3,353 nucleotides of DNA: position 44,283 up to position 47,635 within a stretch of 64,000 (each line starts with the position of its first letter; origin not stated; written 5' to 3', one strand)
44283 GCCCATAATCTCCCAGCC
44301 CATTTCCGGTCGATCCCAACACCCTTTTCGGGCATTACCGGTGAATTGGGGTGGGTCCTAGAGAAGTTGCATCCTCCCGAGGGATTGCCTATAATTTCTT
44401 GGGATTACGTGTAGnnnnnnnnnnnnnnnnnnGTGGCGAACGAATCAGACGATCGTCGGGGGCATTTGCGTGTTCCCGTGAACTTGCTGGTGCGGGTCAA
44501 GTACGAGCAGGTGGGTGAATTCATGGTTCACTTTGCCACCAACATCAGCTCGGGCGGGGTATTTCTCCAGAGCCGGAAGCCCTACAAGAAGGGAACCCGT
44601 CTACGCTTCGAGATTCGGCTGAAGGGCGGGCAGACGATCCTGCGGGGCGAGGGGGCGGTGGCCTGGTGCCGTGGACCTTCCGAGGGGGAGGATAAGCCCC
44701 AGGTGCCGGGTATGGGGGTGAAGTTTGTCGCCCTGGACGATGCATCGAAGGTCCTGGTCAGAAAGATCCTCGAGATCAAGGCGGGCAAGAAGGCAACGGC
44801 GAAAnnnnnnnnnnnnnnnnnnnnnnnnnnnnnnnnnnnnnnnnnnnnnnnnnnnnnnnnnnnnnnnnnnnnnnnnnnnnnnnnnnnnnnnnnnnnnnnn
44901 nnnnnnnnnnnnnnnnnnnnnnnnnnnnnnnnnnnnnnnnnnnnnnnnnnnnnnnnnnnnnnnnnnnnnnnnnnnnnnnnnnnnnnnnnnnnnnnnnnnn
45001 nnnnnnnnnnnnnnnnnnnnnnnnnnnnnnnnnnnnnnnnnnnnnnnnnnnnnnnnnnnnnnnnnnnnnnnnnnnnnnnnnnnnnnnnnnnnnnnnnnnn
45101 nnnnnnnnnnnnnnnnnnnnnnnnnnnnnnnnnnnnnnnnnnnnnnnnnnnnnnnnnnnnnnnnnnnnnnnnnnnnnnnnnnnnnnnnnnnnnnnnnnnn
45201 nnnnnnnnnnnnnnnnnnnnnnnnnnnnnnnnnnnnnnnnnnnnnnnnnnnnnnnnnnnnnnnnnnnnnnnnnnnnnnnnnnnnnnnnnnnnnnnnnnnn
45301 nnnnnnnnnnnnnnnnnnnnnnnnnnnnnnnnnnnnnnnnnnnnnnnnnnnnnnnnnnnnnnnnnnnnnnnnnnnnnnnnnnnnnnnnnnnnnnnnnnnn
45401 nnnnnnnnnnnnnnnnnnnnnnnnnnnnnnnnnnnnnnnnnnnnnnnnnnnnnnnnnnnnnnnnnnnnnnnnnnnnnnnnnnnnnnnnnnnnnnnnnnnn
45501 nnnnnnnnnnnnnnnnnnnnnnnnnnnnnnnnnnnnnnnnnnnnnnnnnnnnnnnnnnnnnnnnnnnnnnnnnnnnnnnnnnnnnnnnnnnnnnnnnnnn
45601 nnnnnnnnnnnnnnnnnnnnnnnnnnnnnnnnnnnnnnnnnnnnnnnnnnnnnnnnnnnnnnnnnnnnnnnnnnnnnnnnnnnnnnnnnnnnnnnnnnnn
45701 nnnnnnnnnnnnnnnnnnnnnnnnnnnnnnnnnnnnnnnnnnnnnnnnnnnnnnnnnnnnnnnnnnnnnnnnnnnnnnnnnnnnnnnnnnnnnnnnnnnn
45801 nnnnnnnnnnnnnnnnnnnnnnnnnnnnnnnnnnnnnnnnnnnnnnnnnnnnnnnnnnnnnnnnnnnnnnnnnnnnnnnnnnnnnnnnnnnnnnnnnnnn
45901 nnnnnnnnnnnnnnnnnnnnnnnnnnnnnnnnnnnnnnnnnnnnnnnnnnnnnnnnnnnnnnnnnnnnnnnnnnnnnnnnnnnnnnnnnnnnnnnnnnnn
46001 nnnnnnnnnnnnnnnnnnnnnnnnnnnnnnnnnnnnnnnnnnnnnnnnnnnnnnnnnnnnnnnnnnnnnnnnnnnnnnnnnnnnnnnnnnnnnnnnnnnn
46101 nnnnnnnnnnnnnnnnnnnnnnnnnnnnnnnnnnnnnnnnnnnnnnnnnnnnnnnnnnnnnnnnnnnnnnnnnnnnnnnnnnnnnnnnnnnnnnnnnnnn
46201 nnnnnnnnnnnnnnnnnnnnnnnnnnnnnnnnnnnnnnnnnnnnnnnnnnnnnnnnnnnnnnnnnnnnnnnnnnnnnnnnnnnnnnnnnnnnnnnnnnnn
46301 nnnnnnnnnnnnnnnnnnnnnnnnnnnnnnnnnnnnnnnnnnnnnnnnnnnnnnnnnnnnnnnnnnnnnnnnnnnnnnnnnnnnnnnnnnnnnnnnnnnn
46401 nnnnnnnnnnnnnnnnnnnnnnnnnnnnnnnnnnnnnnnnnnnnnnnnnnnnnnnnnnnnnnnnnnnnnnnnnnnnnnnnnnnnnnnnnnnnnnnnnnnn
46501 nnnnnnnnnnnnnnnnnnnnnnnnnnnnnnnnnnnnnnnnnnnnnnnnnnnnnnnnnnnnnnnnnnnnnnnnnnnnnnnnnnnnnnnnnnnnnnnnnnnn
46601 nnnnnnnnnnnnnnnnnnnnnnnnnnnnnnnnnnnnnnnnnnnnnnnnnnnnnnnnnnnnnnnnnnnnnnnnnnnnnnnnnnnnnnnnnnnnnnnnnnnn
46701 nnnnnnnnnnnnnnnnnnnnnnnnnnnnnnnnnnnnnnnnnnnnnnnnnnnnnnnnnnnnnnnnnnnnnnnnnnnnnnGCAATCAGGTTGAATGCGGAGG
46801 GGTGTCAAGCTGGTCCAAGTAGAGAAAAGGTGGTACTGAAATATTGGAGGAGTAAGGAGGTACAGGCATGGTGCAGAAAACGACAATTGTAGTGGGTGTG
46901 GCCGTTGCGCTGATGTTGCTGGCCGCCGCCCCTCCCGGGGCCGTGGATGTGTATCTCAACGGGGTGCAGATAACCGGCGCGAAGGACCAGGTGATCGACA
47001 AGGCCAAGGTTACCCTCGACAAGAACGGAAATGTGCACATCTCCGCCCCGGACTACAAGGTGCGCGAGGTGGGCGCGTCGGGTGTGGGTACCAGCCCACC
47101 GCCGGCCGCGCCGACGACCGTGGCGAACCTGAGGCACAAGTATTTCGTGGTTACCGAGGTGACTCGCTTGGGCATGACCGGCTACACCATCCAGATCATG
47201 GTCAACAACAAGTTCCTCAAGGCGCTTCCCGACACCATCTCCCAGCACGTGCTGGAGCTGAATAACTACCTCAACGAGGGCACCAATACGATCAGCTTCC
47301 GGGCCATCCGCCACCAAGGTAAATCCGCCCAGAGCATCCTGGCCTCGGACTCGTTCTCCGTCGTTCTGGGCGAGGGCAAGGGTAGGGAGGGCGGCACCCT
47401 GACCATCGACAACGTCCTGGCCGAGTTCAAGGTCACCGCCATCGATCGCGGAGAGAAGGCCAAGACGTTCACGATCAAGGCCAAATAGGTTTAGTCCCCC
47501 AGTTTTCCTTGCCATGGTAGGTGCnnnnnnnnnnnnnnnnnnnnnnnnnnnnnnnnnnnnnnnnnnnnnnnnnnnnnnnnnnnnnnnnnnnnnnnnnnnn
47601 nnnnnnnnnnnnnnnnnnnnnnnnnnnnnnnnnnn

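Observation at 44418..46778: PilZ-domain fused to an Hsp70/DnaK-like ATPase through a (KP)n-(DVDID)n low-complexity linker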

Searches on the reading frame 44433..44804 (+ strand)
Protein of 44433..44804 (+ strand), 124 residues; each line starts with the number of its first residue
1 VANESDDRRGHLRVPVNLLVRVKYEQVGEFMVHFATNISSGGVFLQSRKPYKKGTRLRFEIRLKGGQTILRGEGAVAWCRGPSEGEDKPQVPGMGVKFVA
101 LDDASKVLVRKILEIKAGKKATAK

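Call 56: predict_structure(alignment_id=A2)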
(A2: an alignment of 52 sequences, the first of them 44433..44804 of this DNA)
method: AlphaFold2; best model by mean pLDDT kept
length: 124 residues; sequences in the alignment: 52
mean_pLDDT: 84.9   pTM: 0.74
mean pLDDT of the five models: 84.9, 83.1, 81.8, 81.8, 75.8
residues with pLDDT >= 90: 67; 70-90: 35; 50-70: 17; < 50: 5
segments of 3 or more residues with pLDDT < 50: 1-5
pLDDT, mean of each block of 10 residues (from residue 1): 52 83 90 85 91 94 93 95 70 94 95 84 65
secondary structure, 60 per line:
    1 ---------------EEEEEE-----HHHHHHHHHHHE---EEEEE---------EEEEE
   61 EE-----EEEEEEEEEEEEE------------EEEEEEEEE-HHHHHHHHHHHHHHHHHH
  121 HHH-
elements in order: E16-21 H27-37 E42-46 E56-62 E68-80 E93-101 H103-123
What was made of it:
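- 44457..44786 (+): PilZ domain (781-aa numbering: residues 9-118), a beta-barrel followed by a C-terminal helix. AF2 pLDDT 84.9 with strands 16-21, 42-46, 56-62, 68-80, 93-101 and helix 103-123 (call 56).
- On PilZ domain (PF07238), c-di-GMP receptor: AF2 PilZ-only model, pLDDT 84.9, with 5 long strands plus a C-terminal helix (call 56).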

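Call 58: fold_search(model_id=the predicted structure, library=pdb)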
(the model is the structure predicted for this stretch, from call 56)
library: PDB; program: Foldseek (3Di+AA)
matches with E <= 10: 413; with E <= 0.001: 7
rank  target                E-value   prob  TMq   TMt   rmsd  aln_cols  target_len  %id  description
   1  7lkm_C                2.9e-05  1.00  0.55  0.60   4.2       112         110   19  The PilB(N-terminal_P70S mutant)-PilZ complex of the Type IV pilus from Xanthomonas citri (released 2021-08-11)
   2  7lkm_D                7.7e-05  1.00  0.58  0.64   3.9       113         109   18  The PilB(N-terminal_P70S mutant)-PilZ complex of the Type IV pilus from Xanthomonas citri (released 2021-08-11)
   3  4fou_D                1.1e-04  1.00  0.49  0.62   3.8       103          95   18  Structure of the PilZ-FimX(EAL domain)-c-di-GMP complex responsible for the regulation of bacterial Type IV pilus biog (released 2013-03-27)
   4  3dsg_B                1.2e-04  1.00  0.50  0.60   4.6       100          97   18  XC1028 from Xanthomonas campestris Adopts a PilZ Domain-like Structure Yet with Trivial c-di-GMP Binding Activity (released 2009-05-19)
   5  7lkn_C                1.9e-04  1.00  0.58  0.64   3.8       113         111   18  The PilB(N-terminal_P70S mutant)-PilZ complex (SeMet) (released 2021-08-11)
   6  4fou_C                3.9e-04  1.00  0.52  0.65   3.8       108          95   19  Structure of the PilZ-FimX(EAL domain)-c-di-GMP complex responsible for the regulation of bacterial Type IV pilus biog (released 2013-03-27)
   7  7lkq_B                5.8e-04  1.00  0.51  0.64   3.7       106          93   19  The PilZ(delta107-117)-FimX(GGDEF-EAL) complex from Xanthomonas citri (released 2021-08-11)
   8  3dsg_C                2.0e-03  1.00  0.49  0.61   4.4       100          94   17  XC1028 from Xanthomonas campestris Adopts a PilZ Domain-like Structure Yet with Trivial c-di-GMP Binding Activity (released 2009-05-19)
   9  3cnr_B                2.3e-03  1.00  0.47  0.59   4.6       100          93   18  Crystal Structure of PilZ (XAC1133) from Xanthomonas axonopodis pv citri (released 2009-03-31)
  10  3dsg_A                3.3e-03  1.00  0.49  0.60   4.5       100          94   19  XC1028 from Xanthomonas campestris Adopts a PilZ Domain-like Structure Yet with Trivial c-di-GMP Binding Activity (released 2009-05-19)
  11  3cnr_A                3.8e-03  1.00  0.46  0.59   4.4        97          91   18  Crystal Structure of PilZ (XAC1133) from Xanthomonas axonopodis pv citri (released 2009-03-31)
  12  3iuw_B                6.0e-03  0.97  0.37  0.49   5.3        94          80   15  Crystal structure of Activating signal cointegrator (NP_814290.1) from ENTEROCOCCUS FAECALIS V583 at 1.58 A resolution (released 2009-09-15)
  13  5vx6_B                1.3e-02  1.00  0.47  0.30   3.8        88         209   18  Structure of Bacillus subtilis Inhibitor of motility (MotI/DgrA) (released 2017-11-22)
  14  5vx6_A                1.3e-02  1.00  0.47  0.30   3.9        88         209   18  Structure of Bacillus subtilis Inhibitor of motility (MotI/DgrA) (released 2017-11-22)
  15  3iuw_A                2.9e-02  0.85  0.36  0.49   5.0        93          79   14  Crystal structure of Activating signal cointegrator (NP_814290.1) from ENTEROCOCCUS FAECALIS V583 at 1.58 A resolution (released 2009-09-15)
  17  5y6g                  7.1e-02  0.87  0.41  0.39   5.2        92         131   20  PilZ domain with c-di-GMP of YcgR from Escherichia coli (released 2018-07-18)
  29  1ywu_MODEL_1_A        2.2e-01  0.80  0.41  0.41   3.9        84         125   23  Solution NMR structure of Pseudomonas Aeruginosa protein PA4608. Northeast Structural Genomics target PaT7 (released 2005-03-29)
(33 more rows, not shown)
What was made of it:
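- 44457..44786 (+): Best PDB folds are PilZ proteins (call 58).
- On PilZ domain (PF07238), c-di-GMP receptor: The top 11 Foldseek PDB hits are PilZ proteins (call 58).
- The PilZ model hits PilZ structures first (call 58). True binders (MotI 5vx6, YcgR 5y6g, PA4608 1ywu) rank lower (call 58).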

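Call 67: search_solved_structures(query=window:44433-44804:+, max_evalue=10, show_alignments=4)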
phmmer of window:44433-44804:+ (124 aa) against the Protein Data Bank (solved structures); distinct sequences matched with E-value up to 10: 2.
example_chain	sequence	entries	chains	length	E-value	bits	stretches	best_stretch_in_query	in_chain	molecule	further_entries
4f48_B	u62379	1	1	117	0.3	14.4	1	36-105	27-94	Type IV fimbriae assembly protein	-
3dsg_A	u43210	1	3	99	0.33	14.3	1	36-101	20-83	Type IV fimbriae assembly protein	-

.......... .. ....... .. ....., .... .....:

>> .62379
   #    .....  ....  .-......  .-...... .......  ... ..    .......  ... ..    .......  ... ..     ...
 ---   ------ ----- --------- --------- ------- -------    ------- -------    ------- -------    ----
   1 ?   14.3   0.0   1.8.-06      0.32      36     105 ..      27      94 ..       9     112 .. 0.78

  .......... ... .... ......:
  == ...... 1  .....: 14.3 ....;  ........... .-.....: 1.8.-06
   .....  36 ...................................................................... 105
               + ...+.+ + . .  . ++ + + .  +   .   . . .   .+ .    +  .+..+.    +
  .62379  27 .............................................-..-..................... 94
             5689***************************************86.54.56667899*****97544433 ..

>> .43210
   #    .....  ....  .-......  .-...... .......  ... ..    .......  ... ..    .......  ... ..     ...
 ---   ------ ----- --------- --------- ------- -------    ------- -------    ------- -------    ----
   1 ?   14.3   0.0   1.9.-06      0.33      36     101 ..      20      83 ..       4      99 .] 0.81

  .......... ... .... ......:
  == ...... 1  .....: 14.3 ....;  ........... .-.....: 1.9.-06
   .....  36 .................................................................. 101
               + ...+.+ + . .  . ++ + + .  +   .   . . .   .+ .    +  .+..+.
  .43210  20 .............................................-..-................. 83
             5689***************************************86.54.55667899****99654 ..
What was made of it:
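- These are also the only sequence-level PDB hits (call 67). The Xanthomonas adaptors lack both motif halves (FVKSGG in place of NISSGG; call 67).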

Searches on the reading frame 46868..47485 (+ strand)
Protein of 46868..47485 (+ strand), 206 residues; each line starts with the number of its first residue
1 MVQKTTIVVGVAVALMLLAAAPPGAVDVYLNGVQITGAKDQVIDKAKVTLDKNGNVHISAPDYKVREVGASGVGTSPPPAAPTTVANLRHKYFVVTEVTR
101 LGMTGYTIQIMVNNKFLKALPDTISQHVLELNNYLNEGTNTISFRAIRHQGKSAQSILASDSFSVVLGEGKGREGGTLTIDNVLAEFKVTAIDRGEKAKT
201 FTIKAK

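Call 24: search_protein_families(library=pfam, proteins=[window:46868-47485:+], max_evalue=1)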
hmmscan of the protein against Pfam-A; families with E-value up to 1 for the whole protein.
window:46868-47485:+ (206 aa): 2 families
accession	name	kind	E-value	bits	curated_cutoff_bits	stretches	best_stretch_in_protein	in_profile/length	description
PF02837.24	Glyco_hydro_2_N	-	0.099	13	28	1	107-150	94-137/169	Glycosyl hydrolases family 2, sugar binding domain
PF12733.13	Cadherin-like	-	0.49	11.3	24.2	0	134-155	59-80/89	Cadherin-like beta sandwich domain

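Call 25: search_protein_families(library=ncbifam, proteins=[window:46868-47485:+], max_evalue=0.01)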
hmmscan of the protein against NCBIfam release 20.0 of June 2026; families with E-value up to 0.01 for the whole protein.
window:46868-47485:+ (206 aa): 0 families
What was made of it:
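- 46868..47488 (+): Conserved downstream 206-aa ORF with a signal-peptide-like N-terminus and its own strong SD, with no terminator detected between the two genes. It may be co-transcribed. Function unknown. No Pfam or NCBIfam hit (calls 24, 25).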
